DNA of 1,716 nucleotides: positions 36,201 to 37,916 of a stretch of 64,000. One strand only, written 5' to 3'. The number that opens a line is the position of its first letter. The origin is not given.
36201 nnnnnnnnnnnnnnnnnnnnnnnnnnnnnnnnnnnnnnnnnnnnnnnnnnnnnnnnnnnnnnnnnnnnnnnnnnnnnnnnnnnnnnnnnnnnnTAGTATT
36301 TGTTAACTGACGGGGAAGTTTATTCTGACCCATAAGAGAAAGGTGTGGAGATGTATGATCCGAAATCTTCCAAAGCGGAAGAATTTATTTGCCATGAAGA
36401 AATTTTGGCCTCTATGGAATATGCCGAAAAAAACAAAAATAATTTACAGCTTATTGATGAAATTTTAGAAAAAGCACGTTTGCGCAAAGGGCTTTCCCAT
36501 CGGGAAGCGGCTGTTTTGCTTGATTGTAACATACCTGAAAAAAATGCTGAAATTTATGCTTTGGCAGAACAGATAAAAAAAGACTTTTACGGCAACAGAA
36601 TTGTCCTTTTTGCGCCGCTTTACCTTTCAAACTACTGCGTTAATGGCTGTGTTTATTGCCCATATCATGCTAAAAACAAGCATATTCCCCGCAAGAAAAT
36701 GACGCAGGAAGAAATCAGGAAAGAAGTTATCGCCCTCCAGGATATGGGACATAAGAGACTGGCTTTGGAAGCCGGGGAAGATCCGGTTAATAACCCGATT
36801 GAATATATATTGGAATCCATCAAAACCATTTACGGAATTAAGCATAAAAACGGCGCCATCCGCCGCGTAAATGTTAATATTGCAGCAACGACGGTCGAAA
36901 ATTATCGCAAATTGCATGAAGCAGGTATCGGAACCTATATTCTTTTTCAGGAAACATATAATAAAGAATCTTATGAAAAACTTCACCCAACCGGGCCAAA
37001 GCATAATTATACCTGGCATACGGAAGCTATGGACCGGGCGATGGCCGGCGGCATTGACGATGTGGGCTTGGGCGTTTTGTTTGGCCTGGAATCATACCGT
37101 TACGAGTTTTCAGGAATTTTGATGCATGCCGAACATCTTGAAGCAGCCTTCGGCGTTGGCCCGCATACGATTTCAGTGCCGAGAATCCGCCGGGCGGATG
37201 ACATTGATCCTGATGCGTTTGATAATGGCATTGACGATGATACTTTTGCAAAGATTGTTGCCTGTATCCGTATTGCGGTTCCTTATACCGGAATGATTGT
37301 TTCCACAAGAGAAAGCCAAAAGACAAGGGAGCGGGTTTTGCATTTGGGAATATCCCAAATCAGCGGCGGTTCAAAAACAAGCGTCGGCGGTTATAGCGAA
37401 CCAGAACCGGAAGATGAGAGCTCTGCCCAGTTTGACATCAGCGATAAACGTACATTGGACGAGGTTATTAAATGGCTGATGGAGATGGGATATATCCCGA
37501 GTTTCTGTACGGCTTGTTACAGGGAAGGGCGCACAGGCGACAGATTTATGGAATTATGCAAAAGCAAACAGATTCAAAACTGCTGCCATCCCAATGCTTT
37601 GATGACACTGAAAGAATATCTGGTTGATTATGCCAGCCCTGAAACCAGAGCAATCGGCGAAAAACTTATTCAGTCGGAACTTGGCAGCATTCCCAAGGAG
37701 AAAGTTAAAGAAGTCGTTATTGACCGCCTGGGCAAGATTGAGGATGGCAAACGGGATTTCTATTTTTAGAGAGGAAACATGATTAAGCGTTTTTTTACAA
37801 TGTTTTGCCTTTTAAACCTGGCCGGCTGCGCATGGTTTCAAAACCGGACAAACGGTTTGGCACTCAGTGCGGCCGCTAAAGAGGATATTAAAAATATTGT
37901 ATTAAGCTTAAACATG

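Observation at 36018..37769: Orphan HydG-type radical SAM maturase with TM1266-like small partner, with no hydA/hydE/hydF nearby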

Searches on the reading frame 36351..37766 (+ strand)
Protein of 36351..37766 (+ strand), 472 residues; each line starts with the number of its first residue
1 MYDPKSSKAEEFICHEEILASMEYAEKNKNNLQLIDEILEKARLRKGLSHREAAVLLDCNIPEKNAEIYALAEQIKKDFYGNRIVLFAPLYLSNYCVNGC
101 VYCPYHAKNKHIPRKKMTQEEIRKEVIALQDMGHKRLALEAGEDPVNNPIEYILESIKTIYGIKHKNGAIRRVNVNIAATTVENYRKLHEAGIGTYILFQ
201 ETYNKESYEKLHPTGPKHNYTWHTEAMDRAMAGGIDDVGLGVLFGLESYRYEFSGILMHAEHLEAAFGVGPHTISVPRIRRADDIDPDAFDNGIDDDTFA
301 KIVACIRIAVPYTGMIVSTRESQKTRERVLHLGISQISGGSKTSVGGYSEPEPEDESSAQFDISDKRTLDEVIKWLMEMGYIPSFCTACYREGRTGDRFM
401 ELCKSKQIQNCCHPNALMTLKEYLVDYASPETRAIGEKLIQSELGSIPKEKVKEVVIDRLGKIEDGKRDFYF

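Call 3: search_protein_families(library=ncbifam, proteins=[window:36351-37766:+], max_evalue=0.001)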
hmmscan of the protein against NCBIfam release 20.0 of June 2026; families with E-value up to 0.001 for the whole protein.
window:36351-37766:+ (472 aa): 19 families
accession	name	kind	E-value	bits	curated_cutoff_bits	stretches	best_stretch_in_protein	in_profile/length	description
TIGR03955.1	rSAM_HydG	equivalog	1.1e-283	940.7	312.15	1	2-472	1-470/470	[FeFe] hydrogenase H-cluster radical SAM maturase HydG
TIGR02351.2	thiH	equivalog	4.2e-87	292.6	380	1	35-384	26-359/364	2-iminoacetate synthase ThiH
TIGR03910.1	pyrrolys_PylB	equivalog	1.3e-28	99.9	348.2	1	35-237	5-205/347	methylornithine synthase PylB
TIGR03956.1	rSAM_HydE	equivalog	3.1e-25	89.1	254.6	1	41-215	4-173/340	[FeFe] hydrogenase H-cluster radical SAM maturase HydE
TIGR04158.1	rSAM_MIA_synth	equivalog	2.4e-18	66.1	400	1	65-369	40-347/368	3-methyl-2-indolic acid synthase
TIGR00433.2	bioB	equivalog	1.3e-10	41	225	1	50-334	5-278/307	biotin synthase BioB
NF005609.0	PRK07360.1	equivalog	1.9e-10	40.1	426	1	31-160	4-135/374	7,8-didemethyl-8-hydroxy-5-deazariboflavin synthase subunit CofH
TIGR03551.1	F420_cofH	equivalog_domain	5.3e-08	32.1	374.1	1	50-159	3-111/345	5-amino-6-(D-ribitylamino)uracil--L-tyrosine 4-hydroxyphenyl transferase CofH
TIGR03699.1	menaquin_MqnC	equivalog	2.4e-07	29.9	428.1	1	65-160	17-114/342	cyclic dehypoxanthinyl futalosine synthase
TIGR03700.1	mena_SCO4494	equivalog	3.2e-07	29.6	434.55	1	40-160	3-121/351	aminofutalosine synthase MqnE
NF001199.0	PRK00164.2-1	equivalog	6.6e-06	25.5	231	1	78-235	5-150/308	GTP 3',8-cyclase MoaA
TIGR00423.1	TIGR00423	subfamily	9.3e-06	25.1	260.25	1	92-161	11-79/310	CofH family radical SAM protein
TIGR02668.1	moaA_archaeal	equivalog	2.5e-05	23.4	325.25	1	90-242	14-155/303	GTP 3',8-cyclase MoaA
TIGR03550.1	F420_cofG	equivalog_domain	2.7e-05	23.5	213.35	1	92-148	10-66/322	7,8-didemethyl-8-hydroxy-5-deazariboflavin synthase CofG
NF045502.1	variant_rSAM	domain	6.3e-05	22.1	125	1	98-214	144-266/357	radical SAM protein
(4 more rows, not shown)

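Call 4: search_protein_families(library=pfam, proteins=[window:36351-37766:+], max_evalue=0.01)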
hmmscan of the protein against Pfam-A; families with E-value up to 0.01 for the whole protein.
window:36351-37766:+ (472 aa): 2 families
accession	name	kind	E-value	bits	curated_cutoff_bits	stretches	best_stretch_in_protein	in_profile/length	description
PF06968.18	BATS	-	1.3e-19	70.6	22.2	1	275-381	1-87/88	Biotin and Thiamin Synthesis associated domain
PF04055.27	Radical_SAM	-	9.1e-18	65.4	29.5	1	92-242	3-148/166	Radical SAM superfamily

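Call 7: find_encoding_contigs(protein=window:36351-37766:+, flank=10000, max_places=6)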
Protein window:36351-37766:+ (472 aa): 24 contigs read that carry it; 2 places shown.
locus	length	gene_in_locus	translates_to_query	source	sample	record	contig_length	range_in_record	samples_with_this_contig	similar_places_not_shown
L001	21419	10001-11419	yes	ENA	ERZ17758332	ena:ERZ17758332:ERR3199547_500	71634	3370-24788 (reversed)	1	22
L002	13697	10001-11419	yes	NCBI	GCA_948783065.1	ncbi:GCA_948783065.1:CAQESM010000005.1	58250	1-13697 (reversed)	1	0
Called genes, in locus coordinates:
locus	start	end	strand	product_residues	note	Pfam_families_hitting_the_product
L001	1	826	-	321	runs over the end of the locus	PF02606:LpxK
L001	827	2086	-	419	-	PF04413:Glycos_transf_N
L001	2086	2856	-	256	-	PF04028:DUF374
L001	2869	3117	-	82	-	PF01052:FliMN_C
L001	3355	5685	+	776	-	PF02190:LON_substr_bdg, PF08298:AAA_PrkA (weak), PF00004:AAA, PF07728:AAA_5 (weak), PF22667:Lon_lid, PF05362:Lon_C, PF13541:ChlI (weak)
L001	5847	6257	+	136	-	PF18291:HU-HIG, PF00216:Bac_DNA_binding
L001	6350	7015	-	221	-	PF01144:CoA_trans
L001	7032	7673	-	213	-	PF01144:CoA_trans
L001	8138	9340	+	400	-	PF17854:FtsK_alpha, PF01580:FtsK_SpoIIIE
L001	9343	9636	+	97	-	-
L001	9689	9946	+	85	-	PF21699:TM1266-like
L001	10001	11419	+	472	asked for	PF04055:Radical_SAM, PF06968:BATS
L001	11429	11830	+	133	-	-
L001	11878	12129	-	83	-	PF11154:DUF2934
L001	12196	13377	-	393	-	PF00324:AA_permease, PF13520:AA_permease_2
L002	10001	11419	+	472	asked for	PF04055:Radical_SAM, PF06968:BATS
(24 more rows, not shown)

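Call 9: find_related_loci(query=window:36351-37766:+, collection=genome_contigs, flank=10000)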
Query window:36351-37766:+ (472 aa) in genome_contigs; peptide patterns used: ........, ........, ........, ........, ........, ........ (x = any residue, [..] = any of these).
600 stretches matched a pattern (row limit reached: there are more); 564 encode a relative of the query (tblastn E <= 1e-3); the best 80 are kept; 80 distinct loci.
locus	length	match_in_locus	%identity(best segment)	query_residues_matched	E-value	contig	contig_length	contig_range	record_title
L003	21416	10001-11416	86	1-472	0e+0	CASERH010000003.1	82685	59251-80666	uncultured proteobacterium isolate O27_L1_392392_idba_bin.56 genome assembly, contig: O27_L1_392392_idba_bin.56.fa_scaff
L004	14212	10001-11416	87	1-472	0e+0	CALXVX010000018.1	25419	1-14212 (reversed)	MAG: uncultured Alphaproteobacteria bacterium isolate E21__bin46 genome assembly, contig: E21__k127_3686689, whole genom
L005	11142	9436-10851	86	1-472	0e+0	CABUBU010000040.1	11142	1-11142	MAG TPA_asm: uncultured Azospirillum sp. isolate MGYG-HGUT-03859 genome assembly, contig: GUT_GENOME246211_40, whole gen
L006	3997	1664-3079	86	1-472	0e+0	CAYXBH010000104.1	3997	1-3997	MAG TPA_asm: uncultured Azospirillum sp. isolate SRP141132_co3_342 genome assembly, contig: NODE_23186_length_3997_cov_5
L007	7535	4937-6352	84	1-472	0e+0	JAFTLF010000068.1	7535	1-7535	MAG: Alphaproteobacteria bacterium isolate RGIG3920 Roe_deer_Cecum-3__c320388, whole genome shotgun sequence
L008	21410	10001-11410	84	1-472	0e+0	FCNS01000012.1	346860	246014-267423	Clostridiales bacterium CHKCI001 isolate CHKC1 genome assembly, contig: {contig12}, whole genome shotgun sequence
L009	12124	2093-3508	83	1-472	0e+0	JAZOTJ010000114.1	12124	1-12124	MAG: Clostridia bacterium isolate T1900045539_YK20190233.MAGScoT_cleanbin_000017 SGB_7790_k141_1207012, whole genome sho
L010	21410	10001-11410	84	1-472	0e+0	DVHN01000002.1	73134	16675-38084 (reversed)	MAG TPA_asm: Candidatus Fimimorpha faecalis isolate ChiW13-3771 ChiW13__C1699_L73134_SRR5514886, whole genome shotgun se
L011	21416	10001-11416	83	1-472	0e+0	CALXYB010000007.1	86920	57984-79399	MAG: uncultured Alphaproteobacteria bacterium isolate BRZ_DL__bin79 genome assembly, contig: BRZ_DL__NODE_434_length_869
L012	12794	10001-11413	85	2-472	0e+0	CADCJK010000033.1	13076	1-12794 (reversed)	MAG: uncultured Ruminococcus sp. isolate RUG14692 genome assembly, contig: RUG14692_asm_33, whole genome shotgun sequenc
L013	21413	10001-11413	84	2-472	0e+0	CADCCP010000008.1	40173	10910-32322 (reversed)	MAG: uncultured Ruminococcus sp. isolate RUG14527 genome assembly, contig: RUG14527_asm_8, whole genome shotgun sequence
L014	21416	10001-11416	82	1-472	0e+0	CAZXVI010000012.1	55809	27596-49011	MAG TPA_asm: uncultured Ruminococcus sp. isolate SRP222994_co1_419 genome assembly, contig: NODE_899_length_55809_cov_5.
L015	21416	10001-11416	82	1-472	0e+0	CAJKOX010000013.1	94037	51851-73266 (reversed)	MAG TPA_asm: uncultured Marvinbryantia sp. isolate ERR414404-bin.41 genome assembly, contig: NODE_167_length_94037_cov_5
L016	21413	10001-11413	83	2-472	0e+0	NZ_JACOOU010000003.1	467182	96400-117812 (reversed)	Blautia celeris strain NSJ-34 HP-D35-62_ctg003, whole genome shotgun sequence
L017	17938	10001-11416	82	1-472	0e+0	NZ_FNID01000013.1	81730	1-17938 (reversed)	Acetanaerobacterium elongatum strain CGMCC 1.5012, whole genome shotgun sequence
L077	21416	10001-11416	80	1-472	0e+0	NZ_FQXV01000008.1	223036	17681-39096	Sporobacter termitidis DSM 10068, whole genome shotgun sequence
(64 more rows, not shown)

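Call 13: search_protein_families(library=ncbifam, proteins=[L016:8912-9970:+, L016:11334-12611:+, L016:14391-16088:-, L008:8903-9940:+, L008:11459-12706:+], max_evalue=0.00001)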
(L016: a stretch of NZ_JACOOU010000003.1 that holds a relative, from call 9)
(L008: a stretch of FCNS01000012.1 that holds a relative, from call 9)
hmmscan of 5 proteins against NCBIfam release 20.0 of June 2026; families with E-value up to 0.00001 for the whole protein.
L016:8912-9970:+ (353 aa): 20 families
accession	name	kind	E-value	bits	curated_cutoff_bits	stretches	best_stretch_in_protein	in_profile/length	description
TIGR03956.1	rSAM_HydE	equivalog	9.7e-166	551.1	254.6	1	10-347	2-339/340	[FeFe] hydrogenase H-cluster radical SAM maturase HydE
TIGR03910.1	pyrrolys_PylB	equivalog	2e-49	168.3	348.2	1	4-301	3-300/347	methylornithine synthase PylB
TIGR00433.2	bioB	equivalog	3.1e-25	89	225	1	19-298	3-282/307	biotin synthase BioB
TIGR03955.1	rSAM_HydG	equivalog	3.4e-21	75.2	312.15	1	12-237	40-271/470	[FeFe] hydrogenase H-cluster radical SAM maturase HydG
TIGR02351.2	thiH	equivalog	3e-17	62.8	380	1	15-181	31-195/364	2-iminoacetate synthase ThiH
TIGR03699.1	menaquin_MqnC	equivalog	5.4e-15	55.1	428.1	1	57-248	41-243/342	cyclic dehypoxanthinyl futalosine synthase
TIGR03551.1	F420_cofH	equivalog_domain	6.1e-14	51.6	374.1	1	24-239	6-232/345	5-amino-6-(D-ribitylamino)uracil--L-tyrosine 4-hydroxyphenyl transferase CofH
NF006687.0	PRK09234.1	equivalog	1.8e-12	46.2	1018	1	15-136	488-610/849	bifunctional FO biosynthesis protein CofGH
TIGR00423.1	TIGR00423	subfamily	8.2e-12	45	260.25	1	61-139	9-87/310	CofH family radical SAM protein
TIGR03957.1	rSAM_HmdB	equivalog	1.3e-11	44.3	320.9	1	39-297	21-278/317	5,10-methenyltetrahydromethanopterin hydrogenase cofactor biosynthesis protein HmdB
NF005609.0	PRK07360.1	equivalog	4.4e-11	42.1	426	1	8-238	10-254/374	7,8-didemethyl-8-hydroxy-5-deazariboflavin synthase subunit CofH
TIGR03700.1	mena_SCO4494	equivalog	1.3e-09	37.4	434.55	1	11-139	3-130/351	aminofutalosine synthase MqnE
NF001199.0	PRK00164.2-1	equivalog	1.8e-09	37.2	231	1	61-177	16-129/308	GTP 3',8-cyclase MoaA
TIGR02668.1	moaA_archaeal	equivalog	3.5e-09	36.1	325.25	1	61-200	14-149/303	GTP 3',8-cyclase MoaA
NF006308.0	PRK08508.1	equivalog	1.7e-08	34.1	377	1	66-270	16-220/279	biotin synthase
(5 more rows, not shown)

L016:11334-12611:+ (426 aa): 15 families
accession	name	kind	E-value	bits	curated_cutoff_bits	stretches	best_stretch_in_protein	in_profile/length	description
TIGR03918.1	GTP_HydF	equivalog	1.3e-162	541.1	325.55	1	38-422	2-392/392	[FeFe] hydrogenase H-cluster maturation GTPase HydF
TIGR03594.1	GTPase_EngA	equivalog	1.6e-26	93.3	306.7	1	41-176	173-311/432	ribosome biogenesis GTPase Der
TIGR00450.1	mnmE_trmE_thdF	equivalog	5.2e-24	85.1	252.6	1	42-172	208-336/446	tRNA uridine-5-carboxymethylaminomethyl(34) synthesis GTPase MnmE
NF000908.1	PRK00089.1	equivalog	2.3e-21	76.3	237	1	45-200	5-169/291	GTPase Era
NF003661.0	PRK05291.1-3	equivalog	3.9e-21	75.9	380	1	44-200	217-372/448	tRNA uridine-5-carboxymethylaminomethyl(34) synthesis GTPase MnmE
NF002828.0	PRK03003.1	equivalog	9.1e-19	67.4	631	1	45-178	215-350/477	ribosome biogenesis GTPase Der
TIGR00436.1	era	equivalog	3.2e-18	66.1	116.25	1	45-168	2-123/270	GTPase Era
TIGR00231.1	small_GTP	domain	4.7e-18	65.5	42.5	1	43-176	3-135/164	GTP-binding protein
NF007071.0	PRK09518.1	equivalog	1e-16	60.7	953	1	45-177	446-580/706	bifunctional cytidylate kinase/GTPase Der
TIGR03598.1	GTPase_YsxC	equivalog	3.7e-12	46.3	124.45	1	34-179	9-156/186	ribosome biogenesis GTP-binding protein YihA/YsxC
TIGR03156.1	GTP_HflX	equivalog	1.8e-11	43.6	216.75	1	41-195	187-348/351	GTPase HflX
NF008280.0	PRK11058.1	equivalog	5.4e-08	32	441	1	41-191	195-354/426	ribosome rescue GTPase HflX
TIGR03597.1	GTPase_YqeH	equivalog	1.2e-07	31.3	297.4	1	43-178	155-292/361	ribosome biogenesis GTPase YqeH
NF003255.0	PRK04213.1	equivalog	1.5e-07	30.9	164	1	41-168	7-146/204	GTP-binding protein EngB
TIGR00437.1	feoB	equivalog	7.6e-07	28.2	315.65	1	50-169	1-115/594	ferrous iron transport protein B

L016:14391-16088:- (566 aa): 10 families
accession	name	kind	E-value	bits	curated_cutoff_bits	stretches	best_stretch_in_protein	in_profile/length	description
NF040763.1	FeFe_hydrog_A6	exception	1.7e-208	693.6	765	1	8-563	3-566/571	NADH-dependent [FeFe] hydrogenase, group A6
NF040762.1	Hydr_FeFe_Clost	exception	1.4e-144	482.9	900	1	8-563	3-569/572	ferredoxin hydrogenase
TIGR02512.1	FeFe_hydrog_A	subfamily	3.7e-134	447.3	405.95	1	141-512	1-373/375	[FeFe] hydrogenase, group A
NF005745.0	PRK07569.1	equivalog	5.1e-53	179.9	333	1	8-211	6-211/238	bidirectional hydrogenase complex protein HoxU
TIGR04105.1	FeFe_hydrog_B1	subfamily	3.4e-52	177.6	450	1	145-451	140-424/462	monomeric [FeFe] hydrogenase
TIGR01973.1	NuoG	equivalog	1.5e-38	133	470.05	1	9-228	2-221/606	NADH-quinone oxidoreductase subunit NuoG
NF006305.0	PRK08493.1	equivalog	4.4e-38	130.9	591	1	8-212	4-226/819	NADH-quinone oxidoreductase subunit G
NF005895.0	PRK07860.1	equivalog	5.6e-24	84.2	802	1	8-178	20-194/811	NADH-quinone oxidoreductase subunit G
NF009454.0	PRK12814.1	equivalog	1.1e-20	73.5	916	1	8-103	6-102/657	putative NADPH-dependent glutamate synthase small subunit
NF042909.1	FMH_DH_FwdF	exception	6.8e-07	28.7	375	1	122-215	30-124/336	tungsten-dependent formylmethanofuran dehydrogenase subunit FwdF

L008:8903-9940:+ (346 aa): 16 families
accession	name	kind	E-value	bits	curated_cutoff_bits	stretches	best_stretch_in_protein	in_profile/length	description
TIGR03956.1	rSAM_HydE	equivalog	2.2e-179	596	254.6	1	4-343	1-340/340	[FeFe] hydrogenase H-cluster radical SAM maturase HydE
TIGR03910.1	pyrrolys_PylB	equivalog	1.2e-45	155.9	348.2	1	2-321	6-325/347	methylornithine synthase PylB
TIGR00433.2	bioB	equivalog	9.7e-21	74.3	225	1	14-293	3-282/307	biotin synthase BioB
TIGR03955.1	rSAM_HydG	equivalog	1.6e-17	63.1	312.15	1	2-175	35-213/470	[FeFe] hydrogenase H-cluster radical SAM maturase HydG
TIGR02351.2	thiH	equivalog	5.6e-17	61.8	380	1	7-175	28-194/364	2-iminoacetate synthase ThiH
TIGR03957.1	rSAM_HmdB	equivalog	3e-14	52.9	320.9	1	16-302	3-291/317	5,10-methenyltetrahydromethanopterin hydrogenase cofactor biosynthesis protein HmdB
TIGR03551.1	F420_cofH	equivalog_domain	1.3e-12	47.3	374.1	1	15-134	2-121/345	5-amino-6-(D-ribitylamino)uracil--L-tyrosine 4-hydroxyphenyl transferase CofH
NF005609.0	PRK07360.1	equivalog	5.1e-12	45.2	426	1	3-134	10-144/374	7,8-didemethyl-8-hydroxy-5-deazariboflavin synthase subunit CofH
TIGR03699.1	menaquin_MqnC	equivalog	1.2e-11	44.1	428.1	1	53-134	42-123/342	cyclic dehypoxanthinyl futalosine synthase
TIGR00423.1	TIGR00423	subfamily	1e-09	38.1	260.25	1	56-132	9-85/310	CofH family radical SAM protein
NF006687.0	PRK09234.1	equivalog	1.5e-09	36.6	1018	1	4-133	482-612/849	bifunctional FO biosynthesis protein CofGH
TIGR03700.1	mena_SCO4494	equivalog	4e-09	35.9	434.55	1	5-134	2-130/351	aminofutalosine synthase MqnE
NF006308.0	PRK08508.1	equivalog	2.8e-07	30.1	377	1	61-265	16-220/279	biotin synthase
NF006276.0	PRK08444.1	equivalog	5e-07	29.1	560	1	3-134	2-131/353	aminofutalosine synthase MqnE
NF053742.1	LipS1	equivalog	1.4e-06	28.1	230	1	60-282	15-228/268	LipS1 family lipoyl synthase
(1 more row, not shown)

L008:11459-12706:+ (416 aa): 21 families
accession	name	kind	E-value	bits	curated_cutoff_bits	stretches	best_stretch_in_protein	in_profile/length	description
TIGR03918.1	GTP_HydF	equivalog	1.1e-173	577.6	325.55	1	17-405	2-392/392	[FeFe] hydrogenase H-cluster maturation GTPase HydF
TIGR03594.1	GTPase_EngA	equivalog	8.7e-28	97.5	306.7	1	21-179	174-345/432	ribosome biogenesis GTPase Der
TIGR00450.1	mnmE_trmE_thdF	equivalog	2.7e-25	89.4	252.6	1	9-180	195-367/446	tRNA uridine-5-carboxymethylaminomethyl(34) synthesis GTPase MnmE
NF000908.1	PRK00089.1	equivalog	5.5e-24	85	237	1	25-188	6-175/291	GTPase Era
TIGR00231.1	small_GTP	domain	2.1e-22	79.6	42.5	1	22-175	3-161/164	GTP-binding protein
NF003661.0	PRK05291.1-3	equivalog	2.9e-21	76.3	380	1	17-181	207-371/448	tRNA uridine-5-carboxymethylaminomethyl(34) synthesis GTPase MnmE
NF002828.0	PRK03003.1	equivalog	1.6e-16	60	631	1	19-160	211-354/477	ribosome biogenesis GTPase Der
TIGR00436.1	era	equivalog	2.8e-16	59.7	116.25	1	24-179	2-162/270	GTPase Era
TIGR03598.1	GTPase_YsxC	equivalog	1.3e-15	57.6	124.45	1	11-58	7-55/186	ribosome biogenesis GTP-binding protein YihA/YsxC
NF007071.0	PRK09518.1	equivalog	5e-15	55.1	953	1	24-158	446-583/706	bifunctional cytidylate kinase/GTPase Der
TIGR03156.1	GTP_HflX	equivalog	1.8e-12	46.8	216.75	1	23-177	190-348/351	GTPase HflX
TIGR03596.1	GTPase_YlqF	equivalog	2.2e-09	37.1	208.2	1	94-177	14-99/276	ribosome biogenesis GTPase YlqF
NF003078.0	PRK04004.1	equivalog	1.3e-08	33.9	468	1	65-180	70-179/598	translation initiation factor IF-2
NF008956.1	PRK12299.1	equivalog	6.4e-08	31.9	300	1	24-177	160-322/327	GTPase ObgE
TIGR00491.2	aIF-2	equivalog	8e-08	31.1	554.75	1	68-210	66-200/591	translation initiation factor IF-2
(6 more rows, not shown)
